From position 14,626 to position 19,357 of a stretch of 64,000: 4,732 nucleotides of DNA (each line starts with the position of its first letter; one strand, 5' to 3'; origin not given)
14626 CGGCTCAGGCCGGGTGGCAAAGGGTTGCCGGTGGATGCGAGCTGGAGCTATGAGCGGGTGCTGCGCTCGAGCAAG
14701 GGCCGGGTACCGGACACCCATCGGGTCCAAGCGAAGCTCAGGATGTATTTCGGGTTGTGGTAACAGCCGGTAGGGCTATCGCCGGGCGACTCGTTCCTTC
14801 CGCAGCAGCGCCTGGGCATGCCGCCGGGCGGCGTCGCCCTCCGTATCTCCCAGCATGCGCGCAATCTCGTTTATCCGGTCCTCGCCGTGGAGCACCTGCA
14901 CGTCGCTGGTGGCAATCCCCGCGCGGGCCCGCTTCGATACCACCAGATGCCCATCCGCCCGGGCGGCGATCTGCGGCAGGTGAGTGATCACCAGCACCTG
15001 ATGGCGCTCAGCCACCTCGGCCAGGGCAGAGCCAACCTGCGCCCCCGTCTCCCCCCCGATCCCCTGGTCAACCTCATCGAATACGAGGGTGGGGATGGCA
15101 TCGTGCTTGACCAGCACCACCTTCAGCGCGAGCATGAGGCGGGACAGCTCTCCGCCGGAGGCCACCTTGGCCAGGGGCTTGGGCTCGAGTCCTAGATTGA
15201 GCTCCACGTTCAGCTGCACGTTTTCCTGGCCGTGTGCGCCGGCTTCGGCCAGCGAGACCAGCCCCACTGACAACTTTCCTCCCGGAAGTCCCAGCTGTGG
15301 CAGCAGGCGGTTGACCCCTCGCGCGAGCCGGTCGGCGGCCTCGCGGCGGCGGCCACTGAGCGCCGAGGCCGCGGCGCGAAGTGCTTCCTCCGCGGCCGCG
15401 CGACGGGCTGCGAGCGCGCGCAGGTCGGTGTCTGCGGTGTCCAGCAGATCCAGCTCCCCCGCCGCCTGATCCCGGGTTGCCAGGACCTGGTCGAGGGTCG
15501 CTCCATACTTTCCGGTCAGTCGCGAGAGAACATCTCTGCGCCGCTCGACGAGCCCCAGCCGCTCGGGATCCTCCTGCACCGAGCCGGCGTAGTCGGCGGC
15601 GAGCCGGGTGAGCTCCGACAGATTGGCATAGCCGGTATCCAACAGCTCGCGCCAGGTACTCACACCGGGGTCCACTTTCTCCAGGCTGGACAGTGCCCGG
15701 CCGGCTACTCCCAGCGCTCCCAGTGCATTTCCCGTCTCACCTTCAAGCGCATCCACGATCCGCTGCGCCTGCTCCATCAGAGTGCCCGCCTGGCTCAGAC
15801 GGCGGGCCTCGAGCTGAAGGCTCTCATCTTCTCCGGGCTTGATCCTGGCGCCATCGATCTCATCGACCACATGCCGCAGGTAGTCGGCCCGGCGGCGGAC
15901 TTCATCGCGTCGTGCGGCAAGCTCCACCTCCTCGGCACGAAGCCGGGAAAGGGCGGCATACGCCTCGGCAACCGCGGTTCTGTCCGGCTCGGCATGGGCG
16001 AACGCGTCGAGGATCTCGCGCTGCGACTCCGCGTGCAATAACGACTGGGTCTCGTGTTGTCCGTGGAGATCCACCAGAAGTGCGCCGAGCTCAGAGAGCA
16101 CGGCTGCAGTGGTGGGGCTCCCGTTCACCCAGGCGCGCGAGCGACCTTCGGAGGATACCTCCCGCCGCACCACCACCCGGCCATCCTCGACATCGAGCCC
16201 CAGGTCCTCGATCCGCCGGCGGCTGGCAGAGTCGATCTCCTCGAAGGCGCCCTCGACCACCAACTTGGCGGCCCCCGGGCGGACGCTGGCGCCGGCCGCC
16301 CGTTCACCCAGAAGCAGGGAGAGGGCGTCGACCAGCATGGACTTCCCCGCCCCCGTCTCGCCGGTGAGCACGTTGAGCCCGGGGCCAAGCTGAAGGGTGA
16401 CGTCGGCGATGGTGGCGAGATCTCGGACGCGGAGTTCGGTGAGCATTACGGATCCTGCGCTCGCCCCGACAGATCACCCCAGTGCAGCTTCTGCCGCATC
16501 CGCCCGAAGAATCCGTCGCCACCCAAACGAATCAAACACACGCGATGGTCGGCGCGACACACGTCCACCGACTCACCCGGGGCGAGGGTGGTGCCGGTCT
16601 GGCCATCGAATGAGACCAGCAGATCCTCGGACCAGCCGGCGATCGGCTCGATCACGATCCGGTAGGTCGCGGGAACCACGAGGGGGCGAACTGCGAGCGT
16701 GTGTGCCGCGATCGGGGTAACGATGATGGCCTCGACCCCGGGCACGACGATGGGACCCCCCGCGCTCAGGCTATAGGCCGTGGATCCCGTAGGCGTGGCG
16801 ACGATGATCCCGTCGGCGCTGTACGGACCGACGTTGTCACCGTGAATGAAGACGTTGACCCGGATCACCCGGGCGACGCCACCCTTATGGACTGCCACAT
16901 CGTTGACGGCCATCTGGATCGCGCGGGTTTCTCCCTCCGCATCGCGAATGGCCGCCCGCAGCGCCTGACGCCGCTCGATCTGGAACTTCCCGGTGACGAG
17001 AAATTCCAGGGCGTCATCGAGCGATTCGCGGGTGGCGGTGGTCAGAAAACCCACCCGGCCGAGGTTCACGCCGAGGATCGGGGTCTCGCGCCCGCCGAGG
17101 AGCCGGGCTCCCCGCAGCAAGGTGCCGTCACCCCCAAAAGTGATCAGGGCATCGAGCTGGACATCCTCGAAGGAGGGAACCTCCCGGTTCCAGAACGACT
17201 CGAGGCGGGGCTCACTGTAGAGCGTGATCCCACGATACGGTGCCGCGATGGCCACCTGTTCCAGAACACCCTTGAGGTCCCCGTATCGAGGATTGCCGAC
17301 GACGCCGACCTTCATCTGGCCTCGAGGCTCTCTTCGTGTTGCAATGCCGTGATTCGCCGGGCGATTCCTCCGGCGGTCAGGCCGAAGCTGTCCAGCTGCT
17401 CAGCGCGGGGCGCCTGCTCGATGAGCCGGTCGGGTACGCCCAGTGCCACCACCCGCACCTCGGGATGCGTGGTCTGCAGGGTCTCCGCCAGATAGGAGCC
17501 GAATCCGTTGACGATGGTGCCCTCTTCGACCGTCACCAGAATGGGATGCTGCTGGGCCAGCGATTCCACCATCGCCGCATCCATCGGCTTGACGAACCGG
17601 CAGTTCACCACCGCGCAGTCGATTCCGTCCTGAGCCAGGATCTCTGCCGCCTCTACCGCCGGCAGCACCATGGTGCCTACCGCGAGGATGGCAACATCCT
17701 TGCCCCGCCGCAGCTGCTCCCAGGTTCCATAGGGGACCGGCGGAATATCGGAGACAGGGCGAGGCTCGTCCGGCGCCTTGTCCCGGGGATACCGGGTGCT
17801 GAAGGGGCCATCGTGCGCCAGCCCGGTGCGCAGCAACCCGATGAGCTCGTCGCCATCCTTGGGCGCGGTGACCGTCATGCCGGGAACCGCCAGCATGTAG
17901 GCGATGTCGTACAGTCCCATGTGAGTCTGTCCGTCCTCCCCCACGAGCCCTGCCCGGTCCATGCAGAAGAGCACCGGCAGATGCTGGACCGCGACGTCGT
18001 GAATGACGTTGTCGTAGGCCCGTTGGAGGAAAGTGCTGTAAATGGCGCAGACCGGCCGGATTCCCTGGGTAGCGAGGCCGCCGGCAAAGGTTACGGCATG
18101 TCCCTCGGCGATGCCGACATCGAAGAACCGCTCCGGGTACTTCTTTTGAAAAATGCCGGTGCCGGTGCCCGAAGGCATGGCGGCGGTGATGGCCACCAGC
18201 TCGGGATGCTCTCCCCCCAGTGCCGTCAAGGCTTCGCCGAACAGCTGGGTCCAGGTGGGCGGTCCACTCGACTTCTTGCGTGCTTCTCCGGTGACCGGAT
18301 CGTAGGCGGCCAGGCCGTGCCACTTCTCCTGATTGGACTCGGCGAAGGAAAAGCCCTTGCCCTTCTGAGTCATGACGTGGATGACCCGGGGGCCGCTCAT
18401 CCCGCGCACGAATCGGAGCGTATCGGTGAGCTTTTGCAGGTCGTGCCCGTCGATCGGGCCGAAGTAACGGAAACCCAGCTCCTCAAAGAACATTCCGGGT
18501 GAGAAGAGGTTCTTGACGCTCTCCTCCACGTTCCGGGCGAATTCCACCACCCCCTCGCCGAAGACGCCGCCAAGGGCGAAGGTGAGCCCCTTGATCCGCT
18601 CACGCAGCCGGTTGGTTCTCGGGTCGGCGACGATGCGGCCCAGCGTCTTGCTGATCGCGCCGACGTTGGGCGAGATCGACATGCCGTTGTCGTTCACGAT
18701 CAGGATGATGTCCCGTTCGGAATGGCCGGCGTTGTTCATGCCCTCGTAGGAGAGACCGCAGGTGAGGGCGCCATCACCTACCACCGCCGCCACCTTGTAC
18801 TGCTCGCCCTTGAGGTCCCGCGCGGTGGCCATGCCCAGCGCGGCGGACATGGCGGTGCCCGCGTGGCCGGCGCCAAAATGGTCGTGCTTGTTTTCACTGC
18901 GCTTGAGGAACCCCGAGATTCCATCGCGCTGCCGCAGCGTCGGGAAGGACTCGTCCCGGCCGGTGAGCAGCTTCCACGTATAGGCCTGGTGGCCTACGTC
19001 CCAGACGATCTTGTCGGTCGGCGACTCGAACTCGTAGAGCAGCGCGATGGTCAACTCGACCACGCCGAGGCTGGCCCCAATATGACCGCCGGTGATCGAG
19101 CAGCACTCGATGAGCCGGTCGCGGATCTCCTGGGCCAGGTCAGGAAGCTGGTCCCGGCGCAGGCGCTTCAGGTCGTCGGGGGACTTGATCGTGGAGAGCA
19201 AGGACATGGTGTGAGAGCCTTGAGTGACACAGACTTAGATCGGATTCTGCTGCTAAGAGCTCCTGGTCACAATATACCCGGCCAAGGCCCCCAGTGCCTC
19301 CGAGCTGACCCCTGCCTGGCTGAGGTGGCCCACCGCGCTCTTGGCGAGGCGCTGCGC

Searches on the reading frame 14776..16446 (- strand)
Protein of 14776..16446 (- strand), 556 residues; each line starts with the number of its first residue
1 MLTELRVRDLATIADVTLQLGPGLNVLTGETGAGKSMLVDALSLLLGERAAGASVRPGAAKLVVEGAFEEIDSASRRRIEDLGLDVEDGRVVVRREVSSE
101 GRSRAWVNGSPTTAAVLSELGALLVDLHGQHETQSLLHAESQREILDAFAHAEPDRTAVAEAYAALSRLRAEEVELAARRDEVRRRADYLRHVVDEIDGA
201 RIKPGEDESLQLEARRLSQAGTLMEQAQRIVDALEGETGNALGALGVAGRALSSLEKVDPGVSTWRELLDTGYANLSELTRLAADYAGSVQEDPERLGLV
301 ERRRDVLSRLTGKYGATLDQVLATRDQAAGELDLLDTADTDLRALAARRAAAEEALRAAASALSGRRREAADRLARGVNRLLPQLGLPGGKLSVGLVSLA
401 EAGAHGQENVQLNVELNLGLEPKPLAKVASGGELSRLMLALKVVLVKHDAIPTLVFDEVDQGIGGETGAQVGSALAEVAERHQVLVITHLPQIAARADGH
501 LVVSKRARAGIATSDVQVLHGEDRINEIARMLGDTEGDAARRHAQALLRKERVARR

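Call 29: search_protein_families(library=pfam, proteins=[window:14776-16446:-], max_evalue=0.00001)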
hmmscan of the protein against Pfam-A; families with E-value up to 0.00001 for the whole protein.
window:14776-16446:- (556 aa): 2 families
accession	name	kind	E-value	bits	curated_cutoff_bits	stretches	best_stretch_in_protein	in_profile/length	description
PF02463.25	SMC_N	-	7.8e-20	71.7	40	1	2-505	2-213/220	RecF/RecN/SMC N terminal domain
PF13476.12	AAA_23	-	3.2e-09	38.2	27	1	5-102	2-101/201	AAA domain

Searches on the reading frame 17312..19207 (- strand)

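Call 28: search_protein_families(library=pfam, proteins=[window:17312-19207:-], max_evalue=0.00001)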
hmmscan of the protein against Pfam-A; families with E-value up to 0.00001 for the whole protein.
window:17312-19207:- (631 aa): 3 families
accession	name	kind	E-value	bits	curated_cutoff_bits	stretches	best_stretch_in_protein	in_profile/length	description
PF13292.11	DXP_synthase_N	-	5.4e-113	377.3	21.2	1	4-280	1-274/274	1-deoxy-D-xylulose-5-phosphate synthase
PF02779.29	Transket_pyr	-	5.8e-44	150.2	27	1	317-478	3-172/174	Transketolase, pyrimidine binding domain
PF02780.25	Transketolase_C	-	3e-33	114.8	25.9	1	494-615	1-124/124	Transketolase, C-terminal domain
